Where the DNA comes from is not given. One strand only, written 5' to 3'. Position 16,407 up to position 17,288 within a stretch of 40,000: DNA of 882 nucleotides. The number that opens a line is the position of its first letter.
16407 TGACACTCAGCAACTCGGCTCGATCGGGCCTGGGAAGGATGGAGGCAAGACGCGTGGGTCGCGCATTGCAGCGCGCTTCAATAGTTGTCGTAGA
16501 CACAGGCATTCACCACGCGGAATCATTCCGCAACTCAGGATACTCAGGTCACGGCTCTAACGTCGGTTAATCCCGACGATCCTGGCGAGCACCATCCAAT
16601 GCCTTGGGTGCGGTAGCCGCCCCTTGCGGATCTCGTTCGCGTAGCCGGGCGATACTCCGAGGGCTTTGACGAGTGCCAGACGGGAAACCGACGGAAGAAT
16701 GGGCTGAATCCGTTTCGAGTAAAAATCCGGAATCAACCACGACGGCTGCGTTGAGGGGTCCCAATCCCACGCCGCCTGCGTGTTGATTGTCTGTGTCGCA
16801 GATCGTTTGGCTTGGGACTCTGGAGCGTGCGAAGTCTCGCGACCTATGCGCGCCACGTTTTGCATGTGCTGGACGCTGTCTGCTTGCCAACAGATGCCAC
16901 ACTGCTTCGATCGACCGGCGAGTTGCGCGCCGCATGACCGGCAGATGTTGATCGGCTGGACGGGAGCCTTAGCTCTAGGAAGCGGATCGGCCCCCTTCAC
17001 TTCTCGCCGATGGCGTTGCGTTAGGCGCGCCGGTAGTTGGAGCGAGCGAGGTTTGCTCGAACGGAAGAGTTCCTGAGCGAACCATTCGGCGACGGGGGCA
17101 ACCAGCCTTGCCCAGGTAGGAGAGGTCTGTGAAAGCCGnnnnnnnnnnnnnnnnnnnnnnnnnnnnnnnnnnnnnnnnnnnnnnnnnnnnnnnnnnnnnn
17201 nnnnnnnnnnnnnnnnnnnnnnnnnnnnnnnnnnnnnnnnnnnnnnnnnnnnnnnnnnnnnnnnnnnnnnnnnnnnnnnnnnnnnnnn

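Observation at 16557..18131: Solo Cas1 homologue with intact active site plus a C-terminal zinc ribbon and HTH extension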

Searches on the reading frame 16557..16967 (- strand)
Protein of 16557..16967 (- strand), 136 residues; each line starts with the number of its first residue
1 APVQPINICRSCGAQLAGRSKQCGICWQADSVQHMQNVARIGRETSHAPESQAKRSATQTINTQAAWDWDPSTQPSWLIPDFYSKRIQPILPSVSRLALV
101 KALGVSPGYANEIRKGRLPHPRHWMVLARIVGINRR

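Call 48: predict_structure(alignment_id=A2)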
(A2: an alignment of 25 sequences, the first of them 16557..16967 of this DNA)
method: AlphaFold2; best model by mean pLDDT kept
length: 136 residues; sequences in the alignment: 25
mean_pLDDT: 92.0   pTM: 0.59
mean pLDDT of the five models: 92.0, 89.9, 89.7, 89.6, 87.2
residues with pLDDT >= 90: 103; 70-90: 30; 50-70: 2; < 50: 1
segments of 3 or more residues with pLDDT < 50: none
pLDDT, mean of each block of 10 residues (from residue 1): 83 93 95 96 94 93 86 87 96 97 96 95 94 79
secondary structure, 60 per line:
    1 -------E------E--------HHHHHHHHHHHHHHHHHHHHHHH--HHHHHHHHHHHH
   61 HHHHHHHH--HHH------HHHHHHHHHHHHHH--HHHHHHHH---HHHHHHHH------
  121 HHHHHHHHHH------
elements in order: H24-46 H49-68 H80-93 H96-103 H107-114 H121-130

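Call 53: fold_search(model_id=the predicted structure, library=pdb)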
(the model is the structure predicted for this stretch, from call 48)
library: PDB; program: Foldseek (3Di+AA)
matches with E <= 10: 277; with E <= 0.001: 0
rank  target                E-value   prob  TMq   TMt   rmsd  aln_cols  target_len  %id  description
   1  7r3h_C                3.6e-01  0.15  0.17  0.12  14.8       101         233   20  PROSS optimitzed variant of RhlR (75 mutations) in complex with native autoinducer C4-HSL (released 2022-12-14)
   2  7r3g_A                4.8e-01  0.18  0.20  0.14  14.6        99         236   19  PROSS optimitzed variant of RhlR (75 mutations) in complex with the synthetic antagonist mBTL (released 2022-12-14)
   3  8ezt_A                5.8e-01  0.75  0.30  0.51   3.5        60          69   15  Crystal structure of HipB(Lp) from Legionella pneumophila (released 2023-09-27)
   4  8ezt_C                6.6e-01  0.60  0.29  0.48   3.6        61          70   15  Crystal structure of HipB(Lp) from Legionella pneumophila (released 2023-09-27)
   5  8ezt_B                8.9e-01  0.66  0.30  0.51   3.4        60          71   15  Crystal structure of HipB(Lp) from Legionella pneumophila (released 2023-09-27)
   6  2a6c_A                1.2e+00  0.57  0.31  0.49   3.0        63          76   11  CRYSTAL STRUCTURE OF A PUTATIVE TRANSCRIPTIONAL REGULATOR (NE_1354) FROM NITROSOMONAS EUROPAEA AT 1.90 A RESOLUTION (released 2005-07-12)
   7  3f51_C                1.2e+00  0.38  0.27  0.38   5.4        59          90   24  Crystal Structure of the clp gene regulator ClgR from Corynebacterium glutamicum (released 2008-11-18)
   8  6f8h_A                1.2e+00  0.30  0.24  0.32   4.2        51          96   24  antitoxin GraA (released 2019-01-30)
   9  1lli_A                1.3e+00  0.54  0.27  0.40   5.1        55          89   18  THE CRYSTAL STRUCTURE OF A MUTANT PROTEIN WITH ALTERED BUT IMPROVED HYDROPHOBIC CORE PACKING (released 1994-08-31)
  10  7t5u                  1.3e+00  0.41  0.27  0.51   7.3        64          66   19  Structure of E. coli MS115-1 CapH N-terminal domain (released 2022-09-14)
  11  2ofy_B                1.5e+00  0.54  0.30  0.47   2.8        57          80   21  Crystal structure of putative XRE-family transcriptional regulator from Rhodococcus sp. (released 2007-01-16)
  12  8a0x_A                1.5e+00  0.25  0.29  0.36  16.0        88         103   17  Crystal structure of the HigB2-HigA2 tetramer in complex with operator DNA (released 2023-05-03)
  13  9f9s_CN               1.5e+00  0.23  0.27  0.27   8.0        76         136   20  Yeast SDD1 Disome with Mbf1 (released 2024-12-04)
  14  3qq6_B                1.5e+00  0.51  0.30  0.52   3.3        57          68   16  The N-terminal DNA binding domain of SinR from Bacillus subtilis (released 2011-06-15)
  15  6f8s_A                1.5e+00  0.20  0.22  0.29   6.5        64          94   22  Toxin-Antitoxin complex GraTA (released 2018-07-11)
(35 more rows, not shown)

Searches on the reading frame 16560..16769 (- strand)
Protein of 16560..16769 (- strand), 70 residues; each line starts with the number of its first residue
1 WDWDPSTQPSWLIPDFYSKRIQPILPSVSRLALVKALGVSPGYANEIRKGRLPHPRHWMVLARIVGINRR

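Call 62: search_solved_structures(query=A3, max_evalue=10, show_alignments=3)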
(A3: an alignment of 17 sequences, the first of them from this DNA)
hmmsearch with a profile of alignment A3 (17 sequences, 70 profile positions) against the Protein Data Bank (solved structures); distinct sequences matched with E-value up to 10: 24.
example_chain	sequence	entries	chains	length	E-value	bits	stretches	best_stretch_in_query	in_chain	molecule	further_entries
4ct1_A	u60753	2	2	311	0.45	13.9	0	27-55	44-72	3-PHOSPHOINOSITIDE-DEPENDENT PROTEIN KINASE 1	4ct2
2ltp_A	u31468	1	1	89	0.53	13.6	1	47-68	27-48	Nuclear receptor corepressor 2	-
2xck_A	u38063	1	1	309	0.74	13.2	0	27-47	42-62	3-PHOSPHOINOSITIDE DEPENDENT PROTEIN KINASE 1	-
7ets_A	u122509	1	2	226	0.92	12.9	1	34-69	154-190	Crp/Fnr family transcriptional regulator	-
4o5f_A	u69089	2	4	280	1.1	12.6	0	37-61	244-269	Type III pantothenate kinase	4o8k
1uu9_A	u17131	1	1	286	1.4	12.3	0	27-47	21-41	3-PHOSPHOINOSITIDE DEPENDENT PROTEIN KINASE-1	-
3nus_A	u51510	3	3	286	1.4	12.2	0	27-47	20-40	phosphoinositide-dependent kinase-1 | PkB-like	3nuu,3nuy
1z5m_A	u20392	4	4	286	1.4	12.2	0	27-47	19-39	3-phosphoinositide dependent protein kinase-1 | 3-phosphoinositide-dependent protein kinase 1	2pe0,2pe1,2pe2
1h1w_A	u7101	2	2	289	1.5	12.2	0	27-47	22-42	3-PHOSPHOINOSITIDE DEPENDENT PROTEIN KINASE-1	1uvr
3nun_A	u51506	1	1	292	1.5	12.2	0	27-47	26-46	PkB-like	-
5mrd_A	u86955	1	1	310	1.5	12.1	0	27-48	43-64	3-phosphoinositide-dependent protein kinase 1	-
2xch_A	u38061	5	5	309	1.7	12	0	27-47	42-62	3-PHOSPHOINOSITIDE DEPENDENT PROTEIN KINASE 1 | 3-phosphoinositide-dependent protein kinase 1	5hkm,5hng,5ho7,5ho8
1oky_A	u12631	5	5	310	1.7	12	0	27-47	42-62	3-PHOSPHOINOSITIDE DEPENDENT PROTEIN KINASE 1 | 3-PHOSPHOINOSITIDE DEPENDENT PROTEIN KINASE-1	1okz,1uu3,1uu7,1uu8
2biy_A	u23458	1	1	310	1.7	12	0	27-47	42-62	3-PHOSPHOINOSITIDE DEPENDENT PROTEIN KINASE-1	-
4xx9_A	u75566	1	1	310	1.7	12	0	27-47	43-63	3-phosphoinositide-dependent protein kinase 1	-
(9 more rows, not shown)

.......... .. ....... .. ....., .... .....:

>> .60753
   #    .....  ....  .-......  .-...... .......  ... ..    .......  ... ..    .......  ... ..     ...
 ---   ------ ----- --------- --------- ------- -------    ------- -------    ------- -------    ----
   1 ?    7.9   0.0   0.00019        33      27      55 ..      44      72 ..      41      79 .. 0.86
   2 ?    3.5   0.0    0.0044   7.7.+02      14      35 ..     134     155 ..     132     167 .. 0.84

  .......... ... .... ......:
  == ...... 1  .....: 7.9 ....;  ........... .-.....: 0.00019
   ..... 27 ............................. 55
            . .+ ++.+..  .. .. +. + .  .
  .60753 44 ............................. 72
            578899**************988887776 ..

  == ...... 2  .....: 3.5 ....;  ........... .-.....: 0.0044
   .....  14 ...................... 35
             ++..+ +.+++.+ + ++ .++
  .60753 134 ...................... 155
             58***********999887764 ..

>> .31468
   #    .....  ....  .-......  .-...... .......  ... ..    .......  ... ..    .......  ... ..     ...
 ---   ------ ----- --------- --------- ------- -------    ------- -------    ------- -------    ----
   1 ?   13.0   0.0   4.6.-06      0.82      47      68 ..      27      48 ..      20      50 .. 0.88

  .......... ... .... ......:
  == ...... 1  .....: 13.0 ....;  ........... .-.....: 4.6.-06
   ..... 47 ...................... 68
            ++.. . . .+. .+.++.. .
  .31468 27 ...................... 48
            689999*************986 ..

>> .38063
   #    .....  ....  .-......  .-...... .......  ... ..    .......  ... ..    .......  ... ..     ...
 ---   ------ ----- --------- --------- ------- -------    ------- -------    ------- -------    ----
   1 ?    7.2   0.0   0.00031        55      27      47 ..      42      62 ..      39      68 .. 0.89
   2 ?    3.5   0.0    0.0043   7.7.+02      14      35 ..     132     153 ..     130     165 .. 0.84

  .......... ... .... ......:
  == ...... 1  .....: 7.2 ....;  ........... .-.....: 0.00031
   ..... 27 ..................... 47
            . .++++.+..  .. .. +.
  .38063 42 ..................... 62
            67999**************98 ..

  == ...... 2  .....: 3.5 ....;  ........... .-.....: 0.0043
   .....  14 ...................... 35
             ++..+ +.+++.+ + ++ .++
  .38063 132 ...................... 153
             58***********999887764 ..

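Call 63: search_protein_families(library=pfam, alignment_id=A3, max_evalue=1)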
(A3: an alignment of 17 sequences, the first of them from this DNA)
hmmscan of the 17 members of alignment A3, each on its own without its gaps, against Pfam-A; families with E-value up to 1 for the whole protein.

A. member 1, seq(70 aa): 1 family
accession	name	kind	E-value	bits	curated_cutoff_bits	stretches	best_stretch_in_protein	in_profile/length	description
PF24718.1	HTH_73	-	0.11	12.8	27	1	18-51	33-62/71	HTH-like domain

B. families by the number of members that match (of 17 scanned): 9 families
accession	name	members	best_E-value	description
PF01381.28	HTH_3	7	0.00071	Helix-turn-helix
PF24718.1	HTH_73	6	0.018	HTH-like domain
PF13560.12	HTH_31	5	0.0062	Helix-turn-helix domain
PF21716.3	dnstrm_HI1420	2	0.093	Probable addiction module antidote protein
PF08279.18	HTH_11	1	0.041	HTH domain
PF19884.4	DUF6357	1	0.042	Family of unknown function (DUF6357)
PF13404.12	HTH_AsnC-type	1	0.069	AsnC-type helix-turn-helix domain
PF11328.14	DUF3130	1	0.11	Protein of unknown function (DUF3130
PF18016.8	SAM_3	1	0.14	SAM domain (Sterile alpha motif)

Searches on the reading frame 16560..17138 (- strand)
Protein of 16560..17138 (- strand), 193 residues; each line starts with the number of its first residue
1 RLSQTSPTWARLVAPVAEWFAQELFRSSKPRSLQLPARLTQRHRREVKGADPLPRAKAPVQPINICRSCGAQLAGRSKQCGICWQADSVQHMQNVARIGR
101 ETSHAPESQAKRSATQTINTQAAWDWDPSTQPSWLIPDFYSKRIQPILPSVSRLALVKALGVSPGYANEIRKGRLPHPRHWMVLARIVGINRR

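Call 22: search_protein_families(library=pfam, proteins=[window:16560-17138:-], max_evalue=10)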
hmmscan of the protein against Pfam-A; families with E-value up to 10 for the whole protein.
seq(193 aa): 1 family
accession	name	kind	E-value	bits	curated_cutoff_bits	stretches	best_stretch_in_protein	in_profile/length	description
PF13240.11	Zn_Ribbon_1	-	0.29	11.5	25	1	66-83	2-19/23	zinc-ribbon domain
